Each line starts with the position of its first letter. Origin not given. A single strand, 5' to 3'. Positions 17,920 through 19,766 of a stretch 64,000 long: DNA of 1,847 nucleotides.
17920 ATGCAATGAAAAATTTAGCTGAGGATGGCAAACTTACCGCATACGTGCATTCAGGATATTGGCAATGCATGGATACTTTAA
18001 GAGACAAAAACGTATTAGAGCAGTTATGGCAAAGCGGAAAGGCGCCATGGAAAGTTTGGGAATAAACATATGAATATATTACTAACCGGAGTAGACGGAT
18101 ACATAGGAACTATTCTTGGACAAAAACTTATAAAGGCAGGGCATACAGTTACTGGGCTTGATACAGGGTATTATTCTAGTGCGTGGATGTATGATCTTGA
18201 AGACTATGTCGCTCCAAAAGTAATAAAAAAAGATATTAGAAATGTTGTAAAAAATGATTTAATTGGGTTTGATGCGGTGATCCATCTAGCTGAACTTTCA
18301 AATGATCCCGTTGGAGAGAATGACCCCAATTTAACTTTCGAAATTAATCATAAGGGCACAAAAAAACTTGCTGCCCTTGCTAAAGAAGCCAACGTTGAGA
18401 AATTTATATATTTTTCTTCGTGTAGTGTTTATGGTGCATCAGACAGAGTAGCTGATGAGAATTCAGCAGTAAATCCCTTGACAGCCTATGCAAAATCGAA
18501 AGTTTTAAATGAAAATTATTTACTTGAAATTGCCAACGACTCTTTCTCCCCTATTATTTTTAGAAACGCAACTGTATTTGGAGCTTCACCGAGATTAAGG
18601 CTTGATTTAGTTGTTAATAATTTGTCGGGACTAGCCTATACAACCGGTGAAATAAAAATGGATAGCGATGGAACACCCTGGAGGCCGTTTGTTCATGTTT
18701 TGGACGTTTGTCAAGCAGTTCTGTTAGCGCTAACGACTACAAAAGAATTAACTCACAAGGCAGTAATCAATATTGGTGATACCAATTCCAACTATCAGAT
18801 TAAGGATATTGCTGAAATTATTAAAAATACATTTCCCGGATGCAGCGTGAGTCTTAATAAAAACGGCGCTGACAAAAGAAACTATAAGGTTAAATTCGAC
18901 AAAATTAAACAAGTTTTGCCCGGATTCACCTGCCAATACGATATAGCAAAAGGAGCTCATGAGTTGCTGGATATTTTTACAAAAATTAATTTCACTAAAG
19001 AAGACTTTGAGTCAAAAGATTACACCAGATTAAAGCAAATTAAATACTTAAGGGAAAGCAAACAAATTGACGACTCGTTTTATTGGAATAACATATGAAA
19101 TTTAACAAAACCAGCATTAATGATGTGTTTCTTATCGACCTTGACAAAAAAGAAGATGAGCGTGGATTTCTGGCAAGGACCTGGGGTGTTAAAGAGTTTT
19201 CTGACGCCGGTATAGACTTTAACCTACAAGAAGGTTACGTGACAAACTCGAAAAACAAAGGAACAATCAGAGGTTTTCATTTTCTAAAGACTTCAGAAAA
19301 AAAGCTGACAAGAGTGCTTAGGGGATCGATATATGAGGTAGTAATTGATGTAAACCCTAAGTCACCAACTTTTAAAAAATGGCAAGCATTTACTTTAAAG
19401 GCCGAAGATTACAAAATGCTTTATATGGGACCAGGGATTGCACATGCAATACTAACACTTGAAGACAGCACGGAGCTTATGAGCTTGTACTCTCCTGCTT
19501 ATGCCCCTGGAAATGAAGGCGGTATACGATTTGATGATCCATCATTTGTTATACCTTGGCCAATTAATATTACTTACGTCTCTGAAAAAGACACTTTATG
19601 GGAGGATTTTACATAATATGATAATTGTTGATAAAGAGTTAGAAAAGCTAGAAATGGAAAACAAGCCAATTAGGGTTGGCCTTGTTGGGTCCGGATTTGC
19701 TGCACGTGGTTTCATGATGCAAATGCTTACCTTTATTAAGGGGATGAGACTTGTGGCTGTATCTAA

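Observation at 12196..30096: An ~18-kb single-strand glycan super-operon combining synthase-dependent, flippase-dependent and lipid-phosphate-sugar/GT-C logic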

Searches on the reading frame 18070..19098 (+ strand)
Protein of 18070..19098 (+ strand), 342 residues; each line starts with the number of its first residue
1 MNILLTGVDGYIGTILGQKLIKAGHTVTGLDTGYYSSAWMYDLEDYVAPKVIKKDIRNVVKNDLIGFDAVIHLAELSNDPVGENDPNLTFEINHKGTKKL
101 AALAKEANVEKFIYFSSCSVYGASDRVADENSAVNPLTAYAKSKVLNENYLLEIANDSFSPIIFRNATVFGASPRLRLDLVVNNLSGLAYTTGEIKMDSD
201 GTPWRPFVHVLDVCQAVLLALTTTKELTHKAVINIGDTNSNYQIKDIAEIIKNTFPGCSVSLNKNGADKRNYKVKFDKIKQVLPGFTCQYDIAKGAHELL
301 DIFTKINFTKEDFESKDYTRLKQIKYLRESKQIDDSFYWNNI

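Call 5: search_protein_families(library=pfam, proteins=[window:18070-19098:+], max_evalue=0.01)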
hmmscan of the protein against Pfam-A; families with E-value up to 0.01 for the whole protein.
window:18070-19098:+ (342 aa): 7 families
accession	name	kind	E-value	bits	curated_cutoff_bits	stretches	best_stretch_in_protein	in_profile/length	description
PF01370.27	Epimerase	-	8.8e-44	150.1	20.9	1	3-236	1-240/240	NAD dependent epimerase/dehydratase family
PF16363.11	GDP_Man_Dehyd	-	2.3e-19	70.5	27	1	4-248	1-262/332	GDP-mannose 4,6 dehydratase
PF04321.23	RmlD_sub_bind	-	1.5e-16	60.8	27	1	1-200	1-178/287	RmlD substrate binding domain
PF01073.25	3Beta_HSD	-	1.4e-15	57.5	22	1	5-222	2-230/280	3-beta hydroxysteroid dehydrogenase/isomerase family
PF02719.21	Polysacc_synt_2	-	1.9e-06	27.7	20.2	1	65-157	76-155/293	Polysaccharide biosynthesis protein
PF13460.12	NAD_binding_10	-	8e-06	26.3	27.2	1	8-151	2-131/184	NAD(P)H-binding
PF07993.18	NAD_binding_4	-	0.00011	21.9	20.1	1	89-173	108-211/258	Male sterility protein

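Call 8: search_protein_families(library=ncbifam, proteins=[window:18070-19098:+], max_evalue=0.1)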
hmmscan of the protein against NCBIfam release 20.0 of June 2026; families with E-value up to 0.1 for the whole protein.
window:18070-19098:+ (342 aa): 30 families (the best 25 are shown)
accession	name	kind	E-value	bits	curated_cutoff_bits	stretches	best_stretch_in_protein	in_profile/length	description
TIGR01179.1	galE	equivalog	5.4e-29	101.1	262.3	1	2-270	1-287/332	UDP-glucose 4-epimerase GalE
TIGR04180.1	EDH_00030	hypoth_equivalog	2e-22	79.6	475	1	3-263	1-263/297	NAD-dependent 4,6-dehydratase LegB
TIGR02197.1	heptose_epim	equivalog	7.1e-19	68.1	274.6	1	3-256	1-261/316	ADP-glyceromanno-heptose 6-epimerase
NF007956.0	PRK10675.1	subfamily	3.9e-18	65.7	394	1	1-248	1-273/338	UDP-glucose 4-epimerase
NF011728.1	PRK15181.1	equivalog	5.8e-17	61.7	760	1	3-301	18-335/348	Vi polysaccharide biosynthesis UDP-N-acetylglucosaminuronic acid C-4 epimerase TviC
TIGR03466.1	HpnA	hypoth_equivalog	4e-15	55.5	367.65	1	2-168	2-169/327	hopanoid-associated sugar epimerase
TIGR01214.1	rmlD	equivalog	1.6e-13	50.4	224.05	1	3-175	2-156/285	dTDP-4-dehydrorhamnose reductase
TIGR01181.1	dTDP_gluc_dehyt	equivalog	3e-13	49.5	365.1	1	2-301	1-309/321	dTDP-glucose 4,6-dehydratase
NF043036.1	ErythonDh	equivalog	5.9e-12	45.4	325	1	1-151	1-160/321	D-erythronate dehydrogenase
NF042423.1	oxyalk_red_Shew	equivalog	9.4e-12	44.6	580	1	2-172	10-177/331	2-alkyl-3-oxoalkanoate reductase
NF042422.1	oxyalk_red_OleD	equivalog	8e-11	41.9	580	1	1-175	1-174/329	2-alkyl-3-oxoalkanoate reductase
NF052578.1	StrlDmthSdmBMthl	equivalog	1.2e-09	38.3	600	1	1-224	1-219/328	sterol demethylase protein SdmB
NF058621.1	DiazavRedAvaA7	equivalog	3.8e-08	33.3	400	1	1-237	1-231/304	3-diazoavenalumate denitrifying reductase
NF008360.0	PRK11150.1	equivalog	9.1e-08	31.6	452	1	3-222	2-226/310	ADP-glyceromanno-heptose 6-epimerase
NF008872.0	PRK11908.1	equivalog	1.8e-07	30.5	294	1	2-253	3-269/349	bifunctional UDP-4-keto-pentose/UDP-xylose synthase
TIGR02622.1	CDP_4_6_dhtase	equivalog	3.7e-05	23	278.45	1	2-313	6-340/352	CDP-glucose 4,6-dehydratase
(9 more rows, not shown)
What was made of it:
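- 18070..19098 (+): g4: extended SDR, proposed CDP-hexose C4 dehydrogenase. It is not a 4,6-dehydratase. The CDP-glucose 4,6-dehydratase model scores only 23 bits against a cut-off of 278 (call 8).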

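Call 12: search_solved_structures(query=window:18070-19098:+, max_evalue=1e-10)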
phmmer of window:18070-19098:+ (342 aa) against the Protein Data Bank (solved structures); distinct sequences matched with E-value up to 1e-10: 38.
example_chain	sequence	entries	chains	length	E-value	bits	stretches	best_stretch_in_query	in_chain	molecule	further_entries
6vo6_A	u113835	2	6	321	3e-27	99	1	2-306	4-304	Putative sugar-nucleotide epimerase/dehydratease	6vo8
10ke_A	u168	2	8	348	1.1e-18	70.8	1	4-304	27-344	Capsular polysaccharide biosynthesis protein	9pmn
1sb8_A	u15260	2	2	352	7.1e-17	64.9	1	4-235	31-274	wbpP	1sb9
3ru9_A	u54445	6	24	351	2e-16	63.3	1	4-232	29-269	WbgU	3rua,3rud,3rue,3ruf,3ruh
3ru7_A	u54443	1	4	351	2e-16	63.3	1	4-232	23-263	WbgU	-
3ruc_A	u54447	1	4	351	2.1e-16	63.3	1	4-232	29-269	WbgU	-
6kv9_A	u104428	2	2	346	2.2e-16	63.3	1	2-295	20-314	MoeE5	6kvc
3lu1_A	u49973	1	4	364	2.3e-16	63.2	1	4-232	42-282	WbgU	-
6zl6_A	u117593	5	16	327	2.7e-16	63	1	1-252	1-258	Epimerase domain-containing protein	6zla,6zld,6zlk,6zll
3vps_A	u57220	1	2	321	4.6e-16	62.2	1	3-262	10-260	NAD-dependent epimerase/dehydratase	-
6zlj_A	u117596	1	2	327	9.6e-16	61.1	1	1-252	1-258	Epimerase domain-containing protein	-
6wjb_A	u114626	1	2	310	2.5e-15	59.8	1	3-236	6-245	NAD-dependent epimerase/dehydratase family protein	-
8rdg_A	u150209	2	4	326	5.4e-15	58.7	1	1-252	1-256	SDR family NAD(P)-dependent oxidoreductase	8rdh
8rdi_A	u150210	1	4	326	1.9e-14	56.9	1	1-252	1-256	SDR family NAD(P)-dependent oxidoreductase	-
5gy7_A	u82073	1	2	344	2e-14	56.8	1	1-241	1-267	UDP-glucose 4-epimerase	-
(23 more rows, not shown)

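Call 70: search_solved_structures(query=window:18070-19098:+, max_evalue=1e-18, show_alignments=2)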
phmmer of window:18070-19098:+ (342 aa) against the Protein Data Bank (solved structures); distinct sequences matched with E-value up to 1e-18: 1.
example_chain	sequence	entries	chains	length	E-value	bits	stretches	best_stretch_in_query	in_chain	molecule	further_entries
6vo6_A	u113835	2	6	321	3e-27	99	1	2-306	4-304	Putative sugar-nucleotide epimerase/dehydratease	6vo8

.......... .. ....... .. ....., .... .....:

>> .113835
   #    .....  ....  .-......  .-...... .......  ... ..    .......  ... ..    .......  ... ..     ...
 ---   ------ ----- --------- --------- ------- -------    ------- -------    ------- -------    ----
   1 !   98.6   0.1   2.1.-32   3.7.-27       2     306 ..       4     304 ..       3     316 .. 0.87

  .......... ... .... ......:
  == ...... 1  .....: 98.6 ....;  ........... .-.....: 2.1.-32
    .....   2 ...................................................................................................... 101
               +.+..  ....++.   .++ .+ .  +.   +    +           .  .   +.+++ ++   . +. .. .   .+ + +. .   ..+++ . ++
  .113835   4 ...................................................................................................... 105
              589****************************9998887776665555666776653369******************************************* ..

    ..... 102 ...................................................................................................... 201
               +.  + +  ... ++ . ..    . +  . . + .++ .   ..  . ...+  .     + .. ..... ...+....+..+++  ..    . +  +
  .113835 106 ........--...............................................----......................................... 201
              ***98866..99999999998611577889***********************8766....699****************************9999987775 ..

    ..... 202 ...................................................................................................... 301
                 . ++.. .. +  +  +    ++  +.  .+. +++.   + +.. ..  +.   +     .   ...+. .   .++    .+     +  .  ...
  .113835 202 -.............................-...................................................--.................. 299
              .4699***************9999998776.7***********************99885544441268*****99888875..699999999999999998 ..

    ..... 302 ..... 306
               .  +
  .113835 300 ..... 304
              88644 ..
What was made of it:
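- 18070..19098 (+): The best PDB hit is 6vo6 at 99 bits, with the next hit at 71 bits (calls 12, 70).
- On CDP-glucose 4,6-dehydratase (RfbG, TIGR02622), needed for any CDP-deoxyhexose route: Its motif is SSCSVYG (call 70).
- On Cj1427-type NDP-sugar C4 dehydrogenase (2-oxoglutarate ping-pong): The best PDB hit is 6vo6 at 3e-27, and YxxxK is conserved (calls 12, 70).
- Closest known: Campylobacter jejuni capsular heptose modification pathway Cj1427. Different: The reductase slot is filled by a DRL_cat/SAF (DLO) protein instead of an SDR. g4 scores only 99 bits against 6vo6, a distant relationship (call 70).
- g4 is closest to PDB 6vo6 (calls 12, 70).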

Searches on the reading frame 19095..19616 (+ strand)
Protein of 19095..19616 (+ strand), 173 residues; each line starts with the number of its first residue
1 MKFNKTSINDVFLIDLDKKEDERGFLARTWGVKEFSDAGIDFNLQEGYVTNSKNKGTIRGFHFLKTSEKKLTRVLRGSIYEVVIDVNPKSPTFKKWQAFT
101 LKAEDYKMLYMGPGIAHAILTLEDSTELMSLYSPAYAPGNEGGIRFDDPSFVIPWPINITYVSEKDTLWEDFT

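Call 5: search_protein_families(library=pfam, proteins=[window:19095-19616:+], max_evalue=0.01)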
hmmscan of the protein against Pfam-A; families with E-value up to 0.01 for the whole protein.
window:19095-19616:+ (173 aa): 2 families
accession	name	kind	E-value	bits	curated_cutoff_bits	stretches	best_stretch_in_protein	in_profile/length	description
PF00908.23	dTDP_sugar_isom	-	2.1e-45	154.9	27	1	5-172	1-166/168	dTDP-4-dehydrorhamnose 3,5-epimerase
PF05523.17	FdtA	-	1.1e-05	25.6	23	1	10-138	2-116/131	WxcM-like, C-terminal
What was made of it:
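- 19095..19616 (+): g5: RmlC-like cupin sugar epimerase. PF00908 at 2.1e-45 (call 5).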

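Call 8: search_protein_families(library=ncbifam, proteins=[window:19095-19616:+], max_evalue=0.1)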
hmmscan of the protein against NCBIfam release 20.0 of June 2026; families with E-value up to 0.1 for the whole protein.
window:19095-19616:+ (173 aa): 2 families
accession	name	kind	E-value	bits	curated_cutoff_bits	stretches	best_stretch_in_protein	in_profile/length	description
TIGR01221.1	rmlC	equivalog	1.4e-33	116.2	155.75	1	3-170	2-170/176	dTDP-4-dehydrorhamnose 3,5-epimerase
TIGR03404.1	bicupin_oxalic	subfamily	0.073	12.1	254.2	1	53-132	74-143/367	bicupin, oxalate decarboxylase family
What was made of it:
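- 19095..19616 (+): TIGR01221 scores 116 bits, below its cut-off of 156 (call 8).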
